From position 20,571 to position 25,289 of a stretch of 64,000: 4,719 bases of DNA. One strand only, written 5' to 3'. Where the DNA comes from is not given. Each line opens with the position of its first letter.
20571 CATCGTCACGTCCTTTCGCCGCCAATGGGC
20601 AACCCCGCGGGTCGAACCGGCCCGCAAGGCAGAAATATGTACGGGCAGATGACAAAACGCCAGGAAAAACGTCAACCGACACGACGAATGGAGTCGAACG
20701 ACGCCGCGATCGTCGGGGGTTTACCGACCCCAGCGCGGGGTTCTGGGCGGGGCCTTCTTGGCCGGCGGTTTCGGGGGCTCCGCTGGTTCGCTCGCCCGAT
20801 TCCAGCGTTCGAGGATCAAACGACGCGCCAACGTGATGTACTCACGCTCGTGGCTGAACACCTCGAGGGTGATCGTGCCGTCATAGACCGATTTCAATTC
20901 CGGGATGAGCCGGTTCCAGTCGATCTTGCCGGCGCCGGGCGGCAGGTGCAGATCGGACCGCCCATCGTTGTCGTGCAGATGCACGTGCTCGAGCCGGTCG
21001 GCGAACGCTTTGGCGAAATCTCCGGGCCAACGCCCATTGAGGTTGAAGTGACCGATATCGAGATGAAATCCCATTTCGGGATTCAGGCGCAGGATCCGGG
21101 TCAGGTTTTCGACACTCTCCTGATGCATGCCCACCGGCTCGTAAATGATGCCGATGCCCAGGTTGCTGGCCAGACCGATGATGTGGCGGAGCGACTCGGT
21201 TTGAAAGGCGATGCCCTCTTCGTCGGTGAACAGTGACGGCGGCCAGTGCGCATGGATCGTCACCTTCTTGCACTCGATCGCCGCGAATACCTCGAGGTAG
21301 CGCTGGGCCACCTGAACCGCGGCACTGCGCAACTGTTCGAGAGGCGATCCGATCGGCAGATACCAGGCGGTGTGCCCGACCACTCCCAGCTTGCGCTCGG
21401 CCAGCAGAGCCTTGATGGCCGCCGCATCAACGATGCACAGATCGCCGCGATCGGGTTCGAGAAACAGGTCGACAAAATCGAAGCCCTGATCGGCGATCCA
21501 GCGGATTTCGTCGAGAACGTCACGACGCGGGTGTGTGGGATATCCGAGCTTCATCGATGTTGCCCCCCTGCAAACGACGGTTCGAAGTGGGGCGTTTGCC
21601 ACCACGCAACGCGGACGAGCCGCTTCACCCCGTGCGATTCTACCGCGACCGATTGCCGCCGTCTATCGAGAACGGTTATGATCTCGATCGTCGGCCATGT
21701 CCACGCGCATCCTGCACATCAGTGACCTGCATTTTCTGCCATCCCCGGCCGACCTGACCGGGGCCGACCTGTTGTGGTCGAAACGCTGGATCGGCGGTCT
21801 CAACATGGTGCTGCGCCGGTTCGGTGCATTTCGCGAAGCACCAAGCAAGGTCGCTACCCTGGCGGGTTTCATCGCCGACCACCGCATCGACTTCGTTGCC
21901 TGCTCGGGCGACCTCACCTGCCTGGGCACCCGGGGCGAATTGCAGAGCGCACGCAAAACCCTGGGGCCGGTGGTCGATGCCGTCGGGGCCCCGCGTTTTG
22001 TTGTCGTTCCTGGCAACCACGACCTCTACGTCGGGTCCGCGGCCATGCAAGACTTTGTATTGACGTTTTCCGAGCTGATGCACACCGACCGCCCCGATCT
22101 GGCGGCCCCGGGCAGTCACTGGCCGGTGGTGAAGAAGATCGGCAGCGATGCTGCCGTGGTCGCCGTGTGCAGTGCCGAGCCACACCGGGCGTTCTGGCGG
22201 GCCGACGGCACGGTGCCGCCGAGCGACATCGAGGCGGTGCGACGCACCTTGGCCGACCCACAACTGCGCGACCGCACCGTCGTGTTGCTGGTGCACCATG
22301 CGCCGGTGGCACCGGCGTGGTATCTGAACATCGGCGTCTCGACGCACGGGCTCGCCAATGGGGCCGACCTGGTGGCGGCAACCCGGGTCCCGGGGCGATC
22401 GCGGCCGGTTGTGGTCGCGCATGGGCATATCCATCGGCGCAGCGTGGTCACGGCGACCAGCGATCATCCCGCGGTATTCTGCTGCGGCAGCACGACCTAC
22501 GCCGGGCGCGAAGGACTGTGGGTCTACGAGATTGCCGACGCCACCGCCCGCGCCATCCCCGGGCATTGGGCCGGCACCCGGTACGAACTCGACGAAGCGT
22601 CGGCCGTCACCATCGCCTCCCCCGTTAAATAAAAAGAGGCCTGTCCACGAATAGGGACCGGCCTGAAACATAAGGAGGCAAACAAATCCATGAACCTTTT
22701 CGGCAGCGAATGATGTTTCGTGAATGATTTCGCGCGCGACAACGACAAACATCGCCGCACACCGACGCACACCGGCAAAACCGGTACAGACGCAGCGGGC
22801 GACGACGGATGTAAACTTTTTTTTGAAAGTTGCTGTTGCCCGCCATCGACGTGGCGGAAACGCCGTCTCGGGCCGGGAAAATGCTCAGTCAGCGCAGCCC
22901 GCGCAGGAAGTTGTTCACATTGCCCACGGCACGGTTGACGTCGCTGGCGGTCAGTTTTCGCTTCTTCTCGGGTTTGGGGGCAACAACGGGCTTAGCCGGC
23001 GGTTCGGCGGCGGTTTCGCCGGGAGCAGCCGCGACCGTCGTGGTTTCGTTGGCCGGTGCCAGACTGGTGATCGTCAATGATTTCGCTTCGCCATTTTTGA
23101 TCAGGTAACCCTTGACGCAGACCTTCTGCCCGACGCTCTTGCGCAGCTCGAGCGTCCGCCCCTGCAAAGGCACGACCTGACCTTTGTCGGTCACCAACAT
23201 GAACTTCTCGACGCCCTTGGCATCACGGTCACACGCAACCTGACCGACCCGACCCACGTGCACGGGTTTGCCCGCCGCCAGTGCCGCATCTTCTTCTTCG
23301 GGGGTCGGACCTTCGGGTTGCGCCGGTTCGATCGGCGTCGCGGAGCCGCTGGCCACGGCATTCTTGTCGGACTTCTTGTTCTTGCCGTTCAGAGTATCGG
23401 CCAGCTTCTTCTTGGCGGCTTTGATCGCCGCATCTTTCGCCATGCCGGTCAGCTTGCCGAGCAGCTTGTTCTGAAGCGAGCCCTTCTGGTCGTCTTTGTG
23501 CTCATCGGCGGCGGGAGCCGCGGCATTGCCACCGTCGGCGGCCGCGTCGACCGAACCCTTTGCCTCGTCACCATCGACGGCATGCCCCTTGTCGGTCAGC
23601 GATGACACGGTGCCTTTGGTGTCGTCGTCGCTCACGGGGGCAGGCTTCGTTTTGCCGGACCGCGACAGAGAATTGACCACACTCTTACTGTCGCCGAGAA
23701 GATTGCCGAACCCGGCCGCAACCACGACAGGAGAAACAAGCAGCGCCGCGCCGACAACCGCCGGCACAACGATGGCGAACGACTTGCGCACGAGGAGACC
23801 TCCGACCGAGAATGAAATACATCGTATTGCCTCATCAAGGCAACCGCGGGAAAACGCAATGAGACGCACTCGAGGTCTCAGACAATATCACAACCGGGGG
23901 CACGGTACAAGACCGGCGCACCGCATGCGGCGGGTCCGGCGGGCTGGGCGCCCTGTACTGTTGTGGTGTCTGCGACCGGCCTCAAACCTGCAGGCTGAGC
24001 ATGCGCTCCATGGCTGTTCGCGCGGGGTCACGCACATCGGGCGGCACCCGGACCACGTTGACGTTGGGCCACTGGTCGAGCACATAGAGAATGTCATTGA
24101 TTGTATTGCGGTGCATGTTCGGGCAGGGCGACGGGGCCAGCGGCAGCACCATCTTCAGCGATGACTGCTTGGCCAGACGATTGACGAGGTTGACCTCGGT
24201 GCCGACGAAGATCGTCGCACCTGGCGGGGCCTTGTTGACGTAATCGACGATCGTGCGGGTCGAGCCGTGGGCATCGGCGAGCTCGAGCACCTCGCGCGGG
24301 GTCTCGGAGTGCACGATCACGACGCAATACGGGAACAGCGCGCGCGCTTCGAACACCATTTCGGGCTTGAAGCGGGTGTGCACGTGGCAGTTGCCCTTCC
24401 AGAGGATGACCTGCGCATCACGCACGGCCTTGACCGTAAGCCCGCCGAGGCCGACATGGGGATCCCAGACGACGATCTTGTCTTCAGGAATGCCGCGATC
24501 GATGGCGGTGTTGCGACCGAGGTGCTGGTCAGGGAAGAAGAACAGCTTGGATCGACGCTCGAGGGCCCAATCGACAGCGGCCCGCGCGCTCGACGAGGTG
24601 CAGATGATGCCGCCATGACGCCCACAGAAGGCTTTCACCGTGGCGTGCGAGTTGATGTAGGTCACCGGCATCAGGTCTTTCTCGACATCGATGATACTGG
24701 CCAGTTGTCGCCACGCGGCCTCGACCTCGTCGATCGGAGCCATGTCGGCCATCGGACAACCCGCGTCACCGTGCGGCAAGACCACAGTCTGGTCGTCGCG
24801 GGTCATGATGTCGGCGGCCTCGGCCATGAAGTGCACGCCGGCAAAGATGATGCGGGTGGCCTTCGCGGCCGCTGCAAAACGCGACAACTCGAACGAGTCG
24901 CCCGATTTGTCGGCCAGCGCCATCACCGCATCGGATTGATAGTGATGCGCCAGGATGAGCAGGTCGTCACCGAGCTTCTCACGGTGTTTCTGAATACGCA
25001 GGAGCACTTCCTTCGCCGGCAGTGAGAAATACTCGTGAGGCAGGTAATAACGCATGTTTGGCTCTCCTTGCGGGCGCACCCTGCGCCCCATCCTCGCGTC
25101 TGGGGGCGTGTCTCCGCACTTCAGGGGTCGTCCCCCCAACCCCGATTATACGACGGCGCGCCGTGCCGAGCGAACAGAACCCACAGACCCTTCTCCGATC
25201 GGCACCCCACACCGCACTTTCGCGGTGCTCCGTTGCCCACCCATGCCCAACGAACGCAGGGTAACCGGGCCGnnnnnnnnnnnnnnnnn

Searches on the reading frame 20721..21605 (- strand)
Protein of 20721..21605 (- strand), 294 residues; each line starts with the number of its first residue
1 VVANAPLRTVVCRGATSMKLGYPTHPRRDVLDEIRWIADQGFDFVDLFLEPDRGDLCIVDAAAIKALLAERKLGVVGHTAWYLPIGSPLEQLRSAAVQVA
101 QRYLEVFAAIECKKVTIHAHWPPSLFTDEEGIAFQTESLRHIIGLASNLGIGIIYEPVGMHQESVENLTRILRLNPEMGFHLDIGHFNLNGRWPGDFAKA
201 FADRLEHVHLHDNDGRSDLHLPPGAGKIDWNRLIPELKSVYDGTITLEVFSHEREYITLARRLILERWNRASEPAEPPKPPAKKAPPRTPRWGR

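Call 33: search_protein_families(library=pfam, proteins=[window:20721-21605:-])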
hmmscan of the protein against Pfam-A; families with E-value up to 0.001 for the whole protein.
window:20721-21605:- (294 aa): 1 family
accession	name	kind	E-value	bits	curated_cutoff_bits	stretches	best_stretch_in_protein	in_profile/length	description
PF01261.30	AP_endonuc_2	-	1.6e-32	113.7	31.1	1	34-254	1-235/249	Xylose isomerase-like TIM barrel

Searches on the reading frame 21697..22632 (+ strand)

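Call 33: search_protein_families(library=pfam, proteins=[window:21697-22632:+])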
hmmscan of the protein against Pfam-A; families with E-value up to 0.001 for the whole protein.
window:21697-22632:+ (311 aa): 2 families
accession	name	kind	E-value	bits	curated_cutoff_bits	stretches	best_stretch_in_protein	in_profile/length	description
PF00149.33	Metallophos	-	1.2e-11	45.9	21.5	1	4-247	2-190/191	Calcineurin-like phosphoesterase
PF12850.12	Metallophos_2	-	0.00083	19.8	27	0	54-253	18-124/154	Calcineurin-like phosphoesterase superfamily domain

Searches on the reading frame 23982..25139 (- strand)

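Call 33: search_protein_families(library=pfam, proteins=[window:23982-25139:-])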
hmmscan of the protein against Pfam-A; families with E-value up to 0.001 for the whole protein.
window:23982-25139:- (385 aa): 1 family
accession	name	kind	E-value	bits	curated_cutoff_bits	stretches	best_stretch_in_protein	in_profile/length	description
PF02445.21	NadA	-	1.1e-87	294.4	27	1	49-381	3-294/295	Quinolinate synthetase A protein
